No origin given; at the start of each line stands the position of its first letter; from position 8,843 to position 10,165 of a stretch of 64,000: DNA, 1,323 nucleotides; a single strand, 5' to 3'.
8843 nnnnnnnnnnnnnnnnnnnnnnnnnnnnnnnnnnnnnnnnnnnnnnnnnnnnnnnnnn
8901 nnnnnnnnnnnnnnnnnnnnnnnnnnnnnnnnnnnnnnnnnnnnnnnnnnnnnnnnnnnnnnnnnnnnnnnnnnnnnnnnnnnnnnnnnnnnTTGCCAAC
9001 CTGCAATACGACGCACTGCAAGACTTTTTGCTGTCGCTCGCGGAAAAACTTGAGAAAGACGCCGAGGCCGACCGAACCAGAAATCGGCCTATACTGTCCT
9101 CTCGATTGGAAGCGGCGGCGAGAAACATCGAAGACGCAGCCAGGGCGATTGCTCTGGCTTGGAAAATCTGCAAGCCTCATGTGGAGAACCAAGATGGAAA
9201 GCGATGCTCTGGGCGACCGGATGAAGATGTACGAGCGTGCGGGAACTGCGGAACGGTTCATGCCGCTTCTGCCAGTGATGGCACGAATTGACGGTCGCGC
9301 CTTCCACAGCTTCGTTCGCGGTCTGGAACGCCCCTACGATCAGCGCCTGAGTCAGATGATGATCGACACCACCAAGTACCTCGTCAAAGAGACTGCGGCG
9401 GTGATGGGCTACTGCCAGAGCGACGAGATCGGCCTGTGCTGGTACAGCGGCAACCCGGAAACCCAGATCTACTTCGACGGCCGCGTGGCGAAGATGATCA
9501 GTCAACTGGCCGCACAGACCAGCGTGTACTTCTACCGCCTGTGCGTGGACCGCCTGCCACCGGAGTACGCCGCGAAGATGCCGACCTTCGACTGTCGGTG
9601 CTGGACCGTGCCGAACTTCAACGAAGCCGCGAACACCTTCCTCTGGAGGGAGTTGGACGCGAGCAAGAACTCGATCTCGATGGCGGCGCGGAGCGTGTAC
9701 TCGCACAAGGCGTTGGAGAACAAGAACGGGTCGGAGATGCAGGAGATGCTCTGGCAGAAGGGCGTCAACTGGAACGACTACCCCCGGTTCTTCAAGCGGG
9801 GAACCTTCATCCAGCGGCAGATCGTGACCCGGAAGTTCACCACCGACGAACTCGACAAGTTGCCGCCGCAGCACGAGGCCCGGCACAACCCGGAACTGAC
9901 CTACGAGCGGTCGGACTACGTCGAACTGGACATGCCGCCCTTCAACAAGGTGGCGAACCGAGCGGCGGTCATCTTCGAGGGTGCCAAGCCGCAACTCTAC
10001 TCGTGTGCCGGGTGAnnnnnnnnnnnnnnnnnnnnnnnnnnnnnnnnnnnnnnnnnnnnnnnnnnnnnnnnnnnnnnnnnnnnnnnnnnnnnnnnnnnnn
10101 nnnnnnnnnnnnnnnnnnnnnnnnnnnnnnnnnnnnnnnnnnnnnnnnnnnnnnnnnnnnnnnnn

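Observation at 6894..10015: Phage-encoded tRNA-repair-like module: tRNA-binding-domain::Rnl2-type RNA ligase plus a Thg1-like 3'-5' polymerase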

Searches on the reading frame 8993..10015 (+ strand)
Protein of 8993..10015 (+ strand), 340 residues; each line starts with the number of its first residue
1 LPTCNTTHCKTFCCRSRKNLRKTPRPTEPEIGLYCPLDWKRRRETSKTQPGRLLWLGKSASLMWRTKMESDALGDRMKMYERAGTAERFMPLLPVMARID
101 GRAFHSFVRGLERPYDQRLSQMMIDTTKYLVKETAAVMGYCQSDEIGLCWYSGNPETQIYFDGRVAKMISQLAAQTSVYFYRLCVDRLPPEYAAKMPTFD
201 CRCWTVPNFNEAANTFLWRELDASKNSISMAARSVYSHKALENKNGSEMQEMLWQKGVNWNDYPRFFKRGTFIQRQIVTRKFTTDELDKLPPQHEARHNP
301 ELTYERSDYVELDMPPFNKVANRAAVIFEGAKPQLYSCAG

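Call 3: search_protein_families(library=pfam, proteins=[window:8993-10015:+], max_evalue=0.1)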
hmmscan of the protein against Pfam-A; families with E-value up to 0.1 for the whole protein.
window:8993-10015:+ (340 aa): 2 families
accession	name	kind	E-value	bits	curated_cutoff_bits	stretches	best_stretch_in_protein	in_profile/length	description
PF04446.17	Thg1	-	2.3e-26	92.7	29.2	1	75-207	2-130/130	tRNAHis guanylyltransferase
PF14413.11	Thg1C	-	0.0012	19.5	26.3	1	211-283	18-85/116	Thg1 C terminal domain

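Call 6: search_solved_structures(query=window:9191-10015:+, max_evalue=1, show_alignments=2)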
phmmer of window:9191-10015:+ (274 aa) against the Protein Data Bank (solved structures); distinct sequences matched with E-value up to 1: 7.
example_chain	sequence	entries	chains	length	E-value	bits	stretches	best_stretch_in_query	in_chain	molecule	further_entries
4kgk_A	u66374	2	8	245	8.1e-40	139.9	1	5-212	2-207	Thg1-like uncharacterized protein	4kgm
3wbz_A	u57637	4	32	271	1.4e-14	57.1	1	22-222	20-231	Likely histidyl tRNA-specific guanylyltransferase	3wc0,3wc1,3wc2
5axk_A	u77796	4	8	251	5.4e-13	51.9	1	26-210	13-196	tRNA(His)-5'-guanylyltransferase (Thg1) like protein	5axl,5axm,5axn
5xox_A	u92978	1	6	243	2.4e-11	46.5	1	19-210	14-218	tRNA(His) guanylyltransferase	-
3otb_A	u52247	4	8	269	9.7e-09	38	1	29-231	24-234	tRNA(His) guanylyltransferase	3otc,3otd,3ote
7cv1_A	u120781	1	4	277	1.1e-08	37.8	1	29-231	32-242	Probable tRNA(His) guanylyltransferase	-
4n8p_A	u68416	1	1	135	0.43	12.9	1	93-151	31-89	Uncharacterized protein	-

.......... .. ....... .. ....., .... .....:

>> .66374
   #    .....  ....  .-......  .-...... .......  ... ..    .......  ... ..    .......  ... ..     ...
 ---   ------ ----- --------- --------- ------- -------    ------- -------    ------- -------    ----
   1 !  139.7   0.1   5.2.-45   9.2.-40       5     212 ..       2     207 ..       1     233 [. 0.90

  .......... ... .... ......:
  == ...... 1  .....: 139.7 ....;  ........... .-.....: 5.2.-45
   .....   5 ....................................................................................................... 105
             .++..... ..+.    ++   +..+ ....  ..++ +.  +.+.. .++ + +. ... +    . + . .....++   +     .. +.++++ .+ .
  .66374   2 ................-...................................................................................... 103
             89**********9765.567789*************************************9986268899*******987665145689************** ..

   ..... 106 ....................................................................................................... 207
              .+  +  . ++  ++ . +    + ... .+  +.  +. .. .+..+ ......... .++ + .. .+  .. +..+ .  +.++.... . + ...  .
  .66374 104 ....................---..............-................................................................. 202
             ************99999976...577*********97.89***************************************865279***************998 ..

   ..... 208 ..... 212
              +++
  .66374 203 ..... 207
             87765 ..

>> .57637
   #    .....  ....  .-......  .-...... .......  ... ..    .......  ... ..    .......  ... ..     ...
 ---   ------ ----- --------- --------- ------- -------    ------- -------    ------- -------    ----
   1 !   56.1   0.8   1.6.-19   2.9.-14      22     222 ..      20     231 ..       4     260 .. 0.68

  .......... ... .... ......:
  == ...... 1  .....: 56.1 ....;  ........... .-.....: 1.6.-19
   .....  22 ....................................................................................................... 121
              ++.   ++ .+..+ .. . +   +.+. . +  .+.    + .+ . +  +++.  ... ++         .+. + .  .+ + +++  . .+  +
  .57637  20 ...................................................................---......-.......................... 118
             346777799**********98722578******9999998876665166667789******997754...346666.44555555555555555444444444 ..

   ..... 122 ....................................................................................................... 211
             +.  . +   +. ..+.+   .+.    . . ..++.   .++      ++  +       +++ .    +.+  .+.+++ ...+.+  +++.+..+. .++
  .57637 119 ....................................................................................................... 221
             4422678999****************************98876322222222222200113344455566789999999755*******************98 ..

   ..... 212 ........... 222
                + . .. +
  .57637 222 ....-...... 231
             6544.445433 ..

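Call 8: search_dna_similar(query=window:9191-10015:+, collection=phages, mode=protein, max_rows=60, max_evalue=0.001)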
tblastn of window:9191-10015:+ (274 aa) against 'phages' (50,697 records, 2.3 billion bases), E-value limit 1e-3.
Records with a match: 163; places in all: 164; records where one place covers at least 80% of the query: 43.
Best place of each record, by identity: <60% 163.
By first word of the organism name: Bacillus 46; Prevotella 15; Caulobacter 13; Mycobacterium 11; Brevundimonas 7; Erwinia 7; Vibrio 6; Aeromonas 6; Burkholderia 5; Yersinia 4; and 20 more.
By host as written in the record: - 16; Prevotella sp. 15; Bacillus cereus 14; Caulobacter vibrioides CB15 13; Mycobacterium smegmatis mc2 155 8; Brevundimonas pondensis LVF1 6; Bacillus sp. 5; Burkholderia cenocepacia 4; and 51 more.
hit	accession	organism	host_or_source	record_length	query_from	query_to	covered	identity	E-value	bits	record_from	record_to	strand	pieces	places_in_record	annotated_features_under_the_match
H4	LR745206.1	uncultured phage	metagenomic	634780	5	271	97%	54.3%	3e-93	306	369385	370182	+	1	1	record has no annotation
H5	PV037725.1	Pseudomonas phage Viktualia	Pseudomonas syringae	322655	5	262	94%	51.7%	5e-82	274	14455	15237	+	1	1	tRNA-His guanylyltransferase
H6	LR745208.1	uncultured phage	metagenomic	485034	5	265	95%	50.6%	8e-82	273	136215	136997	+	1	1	record has no annotation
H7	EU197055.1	Pseudomonas phage 201phi2-1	-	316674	1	272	99%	48.2%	6e-78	262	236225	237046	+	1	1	putative Thg1 | hypothetical protein (x2)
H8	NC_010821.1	Pseudomonas phage 201phi2-1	Pseudomonas chlororaphis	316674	1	272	99%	48.2%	6e-78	262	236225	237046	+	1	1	tRNA-His guanylyltransferase | hypothetical protein (x2)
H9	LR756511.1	uncultured phage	metagenomic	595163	2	271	99%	47.2%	1e-73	249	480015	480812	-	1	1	record has no annotation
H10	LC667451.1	Burkholderia phage FLC9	Burkholderia glumae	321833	1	254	93%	49.6%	3e-73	248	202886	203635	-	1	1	hypothetical protein (x2)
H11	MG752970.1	Ralstonia phage RsoM2USA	Ralstonia solanacearum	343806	2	269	98%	44.4%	1e-66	229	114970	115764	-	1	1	hypothetical protein (x2)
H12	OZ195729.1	Vibrio phage D69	Seawater and oysters mix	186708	4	262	95%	44.4%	8e-69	236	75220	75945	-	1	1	tRNA-His guanylyltransferase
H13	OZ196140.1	Vibrio phage D181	Seawater and oysters mix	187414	4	262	95%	44.4%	9e-69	236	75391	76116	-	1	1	tRNA-His guanylyltransferase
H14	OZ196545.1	Vibrio phage D148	Seawater and oysters mix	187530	4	262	95%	44.4%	9e-69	236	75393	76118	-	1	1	tRNA-His guanylyltransferase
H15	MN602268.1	Bacteriophage DSS3_MAL1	-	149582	5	269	97%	43.2%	2e-57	202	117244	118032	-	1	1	tRNA-His guanylyltransferase | hypothetical protein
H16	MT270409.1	Phaeobacter phage MD18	Phaeobacter inhibens DSM 17395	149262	5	267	96%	43.2%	6e-56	199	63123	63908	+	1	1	hypothetical protein (x2)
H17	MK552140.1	Burkholderia phage BcepSaruman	Burkholderia cenocepacia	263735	1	254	93%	44.1%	2e-58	206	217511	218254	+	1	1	tRNA-His guanylyltransferase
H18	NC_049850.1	Burkholderia phage BcepSaruman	Burkholderia cenocepacia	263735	1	254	93%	44.1%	2e-58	206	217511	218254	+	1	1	tRNA-His guanylyltransferase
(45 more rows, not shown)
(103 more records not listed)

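Call 21: find_related_loci(query=window:9194-10015:+, collection=viral_contigs, flank=10000)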
Query window:9194-10015:+ (273 aa) in viral_contigs; peptide patterns used: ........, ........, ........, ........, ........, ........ (x = any residue, [..] = any of these).
40 stretches matched a pattern; 40 encode a relative of the query (tblastn E <= 1e-3); 39 distinct loci.
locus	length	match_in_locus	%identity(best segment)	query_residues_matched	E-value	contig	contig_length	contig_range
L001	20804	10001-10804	73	1-268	7e-138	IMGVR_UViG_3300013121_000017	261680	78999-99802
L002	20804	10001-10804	63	4-268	6e-116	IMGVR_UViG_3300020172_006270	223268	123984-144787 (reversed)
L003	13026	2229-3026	61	3-268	7e-113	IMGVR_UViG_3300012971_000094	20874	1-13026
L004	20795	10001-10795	58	1-266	1e-103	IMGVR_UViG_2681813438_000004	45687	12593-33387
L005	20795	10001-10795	56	1-266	3e-101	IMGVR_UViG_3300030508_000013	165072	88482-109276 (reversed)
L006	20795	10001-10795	55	4-268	5e-100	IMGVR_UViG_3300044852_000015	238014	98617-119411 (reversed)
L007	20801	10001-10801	55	1-266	5e-98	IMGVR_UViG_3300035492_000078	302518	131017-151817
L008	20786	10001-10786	55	4-266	6e-98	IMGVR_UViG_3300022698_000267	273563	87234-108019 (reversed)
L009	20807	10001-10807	56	1-266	2e-97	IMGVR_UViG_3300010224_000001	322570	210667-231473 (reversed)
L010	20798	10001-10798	55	1-268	5e-97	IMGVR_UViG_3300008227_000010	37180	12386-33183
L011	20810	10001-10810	52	1-270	5e-97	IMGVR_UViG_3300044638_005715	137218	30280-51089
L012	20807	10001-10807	54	1-270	9e-97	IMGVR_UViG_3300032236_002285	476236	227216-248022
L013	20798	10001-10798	55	1-268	5e-97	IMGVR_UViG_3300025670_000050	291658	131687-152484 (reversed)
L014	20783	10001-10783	55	4-266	3e-95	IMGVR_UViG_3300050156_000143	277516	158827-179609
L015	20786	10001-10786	53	6-268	6e-93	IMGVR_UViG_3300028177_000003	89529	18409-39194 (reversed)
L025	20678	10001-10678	51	2-227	5e-73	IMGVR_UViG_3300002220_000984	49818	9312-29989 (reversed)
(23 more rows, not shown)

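Call 31: search_protein_families(library=phrogs, proteins=[window:9194-10015:+], max_evalue=0.01)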
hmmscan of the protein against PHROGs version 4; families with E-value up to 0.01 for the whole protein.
window:9194-10015:+ (273 aa): 1 family
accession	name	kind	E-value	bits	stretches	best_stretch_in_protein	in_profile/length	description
phrog_4717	-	DNA, RNA and nucleotide metabolism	6.7e-80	269.3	1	3-221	2-212/250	tRNA-His guanylyltransferase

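Call 32: search_protein_families(library=ncbifam, proteins=[window:9194-10015:+], max_evalue=0.01)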
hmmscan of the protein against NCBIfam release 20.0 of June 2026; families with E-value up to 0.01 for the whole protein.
window:9194-10015:+ (273 aa): 0 families

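Call 33: find_homologous_proteins(query=window:9194-10015:+, max_evalue=1e-10)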
Query window:9194-10015:+ (273 aa): 3998 proteins with E <= 1e-10 among 4247 candidates; the best 120 are listed.
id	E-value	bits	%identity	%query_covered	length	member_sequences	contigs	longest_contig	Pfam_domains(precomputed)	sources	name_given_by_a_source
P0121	2.3e-170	583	91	100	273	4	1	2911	PF04446.18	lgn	-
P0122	1.2e-156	538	82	100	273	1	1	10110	PF04446.18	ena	-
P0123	4.1e-143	493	79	98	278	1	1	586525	PF04446.18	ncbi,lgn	-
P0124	1.6e-140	485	76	100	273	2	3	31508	PF04446.18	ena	-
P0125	4.2e-140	484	77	97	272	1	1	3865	PF04446.18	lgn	-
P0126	2.9e-137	474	76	97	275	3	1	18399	PF04446.18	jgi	jgi:tRNA(His) guanylyltransferase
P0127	1.4e-135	469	73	99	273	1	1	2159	PF04446.18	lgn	-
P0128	5.5e-134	463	74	98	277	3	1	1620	PF04446.18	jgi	-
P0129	1.1e-132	459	73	96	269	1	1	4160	PF04446.18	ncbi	-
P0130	4.0e-130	451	73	97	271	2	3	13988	PF04446.18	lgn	-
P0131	2.9e-122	425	74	90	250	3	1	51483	PF04446.18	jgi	-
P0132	1.8e-120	419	69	98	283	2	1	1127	PF04446.18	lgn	-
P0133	8.0e-120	417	68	97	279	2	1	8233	PF04446.18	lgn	-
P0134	5.9e-118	411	65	97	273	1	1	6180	PF04446.18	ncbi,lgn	-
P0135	4.7e-116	405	65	97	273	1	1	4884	PF04446.18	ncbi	-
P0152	4.6e-111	388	67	97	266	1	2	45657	PF04446.18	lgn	-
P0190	5.3e-108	378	61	97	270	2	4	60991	PF04446.18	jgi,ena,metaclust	metaclust:\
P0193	7.8e-108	378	61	97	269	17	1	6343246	PF04446.18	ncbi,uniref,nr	ncbi:tRNA(His) guanylyltransferase Thg1 family protein [Nannocystis sp. RBIL2]|uniref:tRNA(His) guan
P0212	1.2e-106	374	63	96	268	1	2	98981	PF04446.18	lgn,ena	-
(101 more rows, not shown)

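Call 34: find_encoding_contigs(protein=P0152, flank=10000, max_places=2)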
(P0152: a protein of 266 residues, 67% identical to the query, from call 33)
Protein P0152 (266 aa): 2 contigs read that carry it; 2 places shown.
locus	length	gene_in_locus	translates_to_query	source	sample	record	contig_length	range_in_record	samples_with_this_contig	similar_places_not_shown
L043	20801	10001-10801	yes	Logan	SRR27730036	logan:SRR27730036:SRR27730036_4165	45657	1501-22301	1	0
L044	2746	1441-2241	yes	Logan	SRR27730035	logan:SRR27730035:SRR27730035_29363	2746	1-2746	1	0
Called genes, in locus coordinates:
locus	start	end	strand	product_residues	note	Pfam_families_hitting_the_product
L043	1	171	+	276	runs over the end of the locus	-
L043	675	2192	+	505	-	PF23914:TPR_CcmH_CycH (faint), PF12895:ANAPC3 (faint), PF13424:TPR_12 (weak), PF07719:TPR_2 (weak), PF13424:TPR_12, PF00515:TPR_1 (weak), PF07719:TPR_2 (weak), PF01075:Glyco_transf_9 (weak), +10 more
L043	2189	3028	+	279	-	-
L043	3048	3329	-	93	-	-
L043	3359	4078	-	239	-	-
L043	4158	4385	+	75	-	-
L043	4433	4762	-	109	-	-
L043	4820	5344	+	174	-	-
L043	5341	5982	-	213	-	-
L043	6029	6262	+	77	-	-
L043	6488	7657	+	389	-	PF21189:PHA02142, PF09414:RNA_ligase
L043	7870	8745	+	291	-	PF00520:Ion_trans, PF07885:Ion_trans_2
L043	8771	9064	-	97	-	-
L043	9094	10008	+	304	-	-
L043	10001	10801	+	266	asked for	PF04446:Thg1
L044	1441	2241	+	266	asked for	PF04446:Thg1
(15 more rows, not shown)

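Call 35: find_encoding_contigs(protein=P0190, flank=10000, max_places=2)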
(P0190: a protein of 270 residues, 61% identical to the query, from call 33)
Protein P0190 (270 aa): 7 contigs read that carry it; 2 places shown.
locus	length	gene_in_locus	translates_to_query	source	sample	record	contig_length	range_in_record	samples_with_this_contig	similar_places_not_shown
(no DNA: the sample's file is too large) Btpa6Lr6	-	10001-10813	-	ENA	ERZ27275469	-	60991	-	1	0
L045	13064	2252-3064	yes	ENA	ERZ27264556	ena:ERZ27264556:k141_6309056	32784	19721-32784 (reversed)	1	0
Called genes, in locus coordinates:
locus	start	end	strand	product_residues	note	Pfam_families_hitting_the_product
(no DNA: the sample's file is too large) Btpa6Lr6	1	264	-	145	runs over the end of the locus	-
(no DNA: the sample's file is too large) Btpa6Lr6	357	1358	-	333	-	-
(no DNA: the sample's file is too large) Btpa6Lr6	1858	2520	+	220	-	PF13578:Methyltransf_24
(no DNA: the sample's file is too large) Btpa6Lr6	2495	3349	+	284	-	-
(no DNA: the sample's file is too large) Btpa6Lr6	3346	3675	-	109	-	-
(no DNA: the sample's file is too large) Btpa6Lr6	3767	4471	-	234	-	-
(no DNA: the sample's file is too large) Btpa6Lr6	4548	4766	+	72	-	-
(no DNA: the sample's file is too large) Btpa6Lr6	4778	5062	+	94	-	-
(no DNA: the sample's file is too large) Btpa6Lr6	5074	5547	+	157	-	-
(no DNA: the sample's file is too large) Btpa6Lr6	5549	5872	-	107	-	-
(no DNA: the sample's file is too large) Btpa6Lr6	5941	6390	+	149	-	-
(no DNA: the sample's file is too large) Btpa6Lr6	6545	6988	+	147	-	-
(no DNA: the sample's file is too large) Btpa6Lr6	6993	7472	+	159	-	-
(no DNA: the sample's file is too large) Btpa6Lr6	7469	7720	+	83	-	-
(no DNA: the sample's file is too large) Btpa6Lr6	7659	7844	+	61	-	-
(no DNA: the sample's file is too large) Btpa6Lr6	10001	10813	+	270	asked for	PF04446:Thg1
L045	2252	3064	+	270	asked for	PF04446:Thg1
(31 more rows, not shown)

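Call 36: find_encoding_contigs(protein=P0212, flank=10000, max_places=2)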
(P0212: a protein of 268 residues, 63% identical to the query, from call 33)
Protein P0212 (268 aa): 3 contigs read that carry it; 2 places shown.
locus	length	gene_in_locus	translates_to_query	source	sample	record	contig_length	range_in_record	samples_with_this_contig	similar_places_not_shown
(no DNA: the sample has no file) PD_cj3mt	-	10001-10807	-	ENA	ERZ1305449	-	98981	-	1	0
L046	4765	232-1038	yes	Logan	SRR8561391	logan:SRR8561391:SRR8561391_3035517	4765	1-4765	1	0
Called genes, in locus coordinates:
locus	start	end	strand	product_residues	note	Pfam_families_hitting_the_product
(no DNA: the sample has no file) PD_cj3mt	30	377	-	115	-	-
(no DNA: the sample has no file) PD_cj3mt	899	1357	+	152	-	-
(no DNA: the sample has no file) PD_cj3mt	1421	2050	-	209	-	-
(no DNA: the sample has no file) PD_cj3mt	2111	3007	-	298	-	PF13442:Cytochrome_CBB3 (faint)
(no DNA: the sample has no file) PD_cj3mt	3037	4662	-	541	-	-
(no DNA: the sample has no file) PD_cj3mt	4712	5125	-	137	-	-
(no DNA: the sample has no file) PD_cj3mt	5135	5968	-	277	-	-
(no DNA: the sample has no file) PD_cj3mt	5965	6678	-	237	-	-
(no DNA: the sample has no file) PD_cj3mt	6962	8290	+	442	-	-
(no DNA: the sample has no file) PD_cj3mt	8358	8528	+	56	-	-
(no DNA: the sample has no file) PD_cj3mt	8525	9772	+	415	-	PF21189:PHA02142, PF09414:RNA_ligase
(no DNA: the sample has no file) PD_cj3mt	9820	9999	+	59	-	-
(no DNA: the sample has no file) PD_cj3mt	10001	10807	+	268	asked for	PF04446:Thg1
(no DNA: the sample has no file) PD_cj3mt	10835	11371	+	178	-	-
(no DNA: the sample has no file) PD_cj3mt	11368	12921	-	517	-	PF17338:GP88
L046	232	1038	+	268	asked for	PF04446:Thg1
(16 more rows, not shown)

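Call 37: find_encoding_contigs(protein=P0193, flank=10000, max_places=2)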
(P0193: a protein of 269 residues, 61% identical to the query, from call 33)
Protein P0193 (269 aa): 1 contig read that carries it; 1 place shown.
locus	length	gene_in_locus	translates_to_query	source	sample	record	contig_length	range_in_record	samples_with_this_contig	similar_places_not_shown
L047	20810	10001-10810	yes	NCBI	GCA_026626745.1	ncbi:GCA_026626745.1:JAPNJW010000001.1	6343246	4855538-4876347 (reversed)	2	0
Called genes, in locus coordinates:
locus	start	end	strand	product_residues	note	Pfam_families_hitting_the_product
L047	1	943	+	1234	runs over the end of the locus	PF00069:Pkinase, PF01636:APH, PF07714:PK_Tyr_Ser-Thr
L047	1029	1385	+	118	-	-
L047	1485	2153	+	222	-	PF04542:Sigma70_r2 (weak)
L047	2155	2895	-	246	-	PF10988:DUF2807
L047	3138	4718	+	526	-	PF01494:FAD_binding_3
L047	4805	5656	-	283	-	PF00582:Usp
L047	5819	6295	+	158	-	-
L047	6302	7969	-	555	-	PF11563:Protoglobin, PF00989:PAS, PF00512:HisKA, PF02518:HATPase_c, PF13581:HATPase_c_2 (faint)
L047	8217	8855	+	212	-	PF01865:PhoU_div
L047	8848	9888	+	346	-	PF01384:PHO4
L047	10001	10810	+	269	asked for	PF04446:Thg1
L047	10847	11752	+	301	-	PF03747:ADP_ribosyl_GH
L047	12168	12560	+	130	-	-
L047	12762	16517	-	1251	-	PF05593:RHS_repeat (faint)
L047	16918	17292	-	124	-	-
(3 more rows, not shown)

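Call 51: find_related_loci(query=A2, collection=genome_contigs, flank=10000)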
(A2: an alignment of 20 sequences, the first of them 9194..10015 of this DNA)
Query A2 (273 aa) in genome_contigs; peptide patterns used: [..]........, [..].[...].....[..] (x = any residue, [..] = any of these).
600 stretches matched a pattern (row limit reached: there are more); 548 encode a relative of the query (tblastn E <= 1e-3); the best 80 are kept; 80 distinct loci.
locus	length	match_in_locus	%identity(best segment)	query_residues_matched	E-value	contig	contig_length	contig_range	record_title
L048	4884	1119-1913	65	4-268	1e-121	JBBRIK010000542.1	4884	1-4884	MAG: Gemmatales bacterium isolate Co_metawrap_2780 Cmw_2780_k141_22439808_length_4884_cov_8.0000, whole genome shotgun s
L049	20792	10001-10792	65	4-267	2e-117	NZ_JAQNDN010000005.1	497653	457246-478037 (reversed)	Nannocystis radixulma strain NCELM 000011Farrow, whole genome shotgun sequence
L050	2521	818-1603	62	4-267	2e-121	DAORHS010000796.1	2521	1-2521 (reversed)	MAG TPA_asm: Prosthecobacter sp. isolate AMR_MDS_5598 NODE_13415_length_2521_cov_3.354420, whole genome shotgun sequence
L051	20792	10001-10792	62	3-266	7e-113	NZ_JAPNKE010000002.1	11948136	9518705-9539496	Nannocystis pusilla strain Na p29 contig_2, whole genome shotgun sequence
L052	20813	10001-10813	61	3-273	4e-114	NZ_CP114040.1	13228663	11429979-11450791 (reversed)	Nannocystis punicea strain FL3 chromosome, complete genome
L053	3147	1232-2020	62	3-267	8e-116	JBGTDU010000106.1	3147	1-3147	MAG: Rubricoccaceae bacterium isolate JTS-RE150 k141_1864713, whole genome shotgun sequence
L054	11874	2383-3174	60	4-268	6e-109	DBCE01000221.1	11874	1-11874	MAG TPA_asm: Phycisphaerales bacterium UBA966 UBA966_contig_21683, whole genome shotgun sequence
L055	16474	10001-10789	59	3-266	8e-108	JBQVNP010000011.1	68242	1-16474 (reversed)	MAG: Roseateles sp. isolate Poolinfecte_2 k141_103207_length_68242_cov_10.0000, whole genome shotgun sequence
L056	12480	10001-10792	59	3-266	6e-108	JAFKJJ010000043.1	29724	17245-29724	MAG: Planctomycetota bacterium isolate SCN18_26_2_15_R2_P_68_10 SCN18_26_2_15_R2_P_scaffold_1243, whole genome shotgun s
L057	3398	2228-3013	60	4-266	4e-109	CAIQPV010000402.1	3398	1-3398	MAG: uncultured Nitrosomonadales bacterium isolate AlinenLipids_bin-3794 genome assembly, contig: bin-3794:402/715, whol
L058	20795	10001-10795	59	3-268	2e-105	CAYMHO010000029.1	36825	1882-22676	MAG TPA_asm: uncultured Fimbriiglobus sp. isolate SRP302895_co1_12 genome assembly, contig: NODE_2008_length_36825_cov_1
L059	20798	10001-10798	59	3-268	1e-105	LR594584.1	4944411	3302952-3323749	Gemmataceae bacterium isolate CJuql4 genome assembly, scaffold: Scf2, whole genome shotgun sequence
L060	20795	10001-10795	58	2-266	5e-104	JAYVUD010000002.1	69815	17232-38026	MAG: Chloracidobacterium sp. isolate GL74_UP_metabinner_11 GL74_UP_metabinner_11_1, whole genome shotgun sequence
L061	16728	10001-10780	56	6-266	4e-100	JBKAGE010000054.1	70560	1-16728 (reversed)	MAG: Bradymonadia bacterium isolate Ske_MAG24 Ske_MAG24_0054, whole genome shotgun sequence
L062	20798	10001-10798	55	3-268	4e-100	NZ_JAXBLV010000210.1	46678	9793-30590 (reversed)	Gemmata algarum strain JC673 JC673_contig_210, whole genome shotgun sequence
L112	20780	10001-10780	41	4-268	1e-68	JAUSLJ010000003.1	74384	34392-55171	MAG: Agitococcus sp. isolate E19_concoct.bin.145 E19_k141_586568, whole genome shotgun sequence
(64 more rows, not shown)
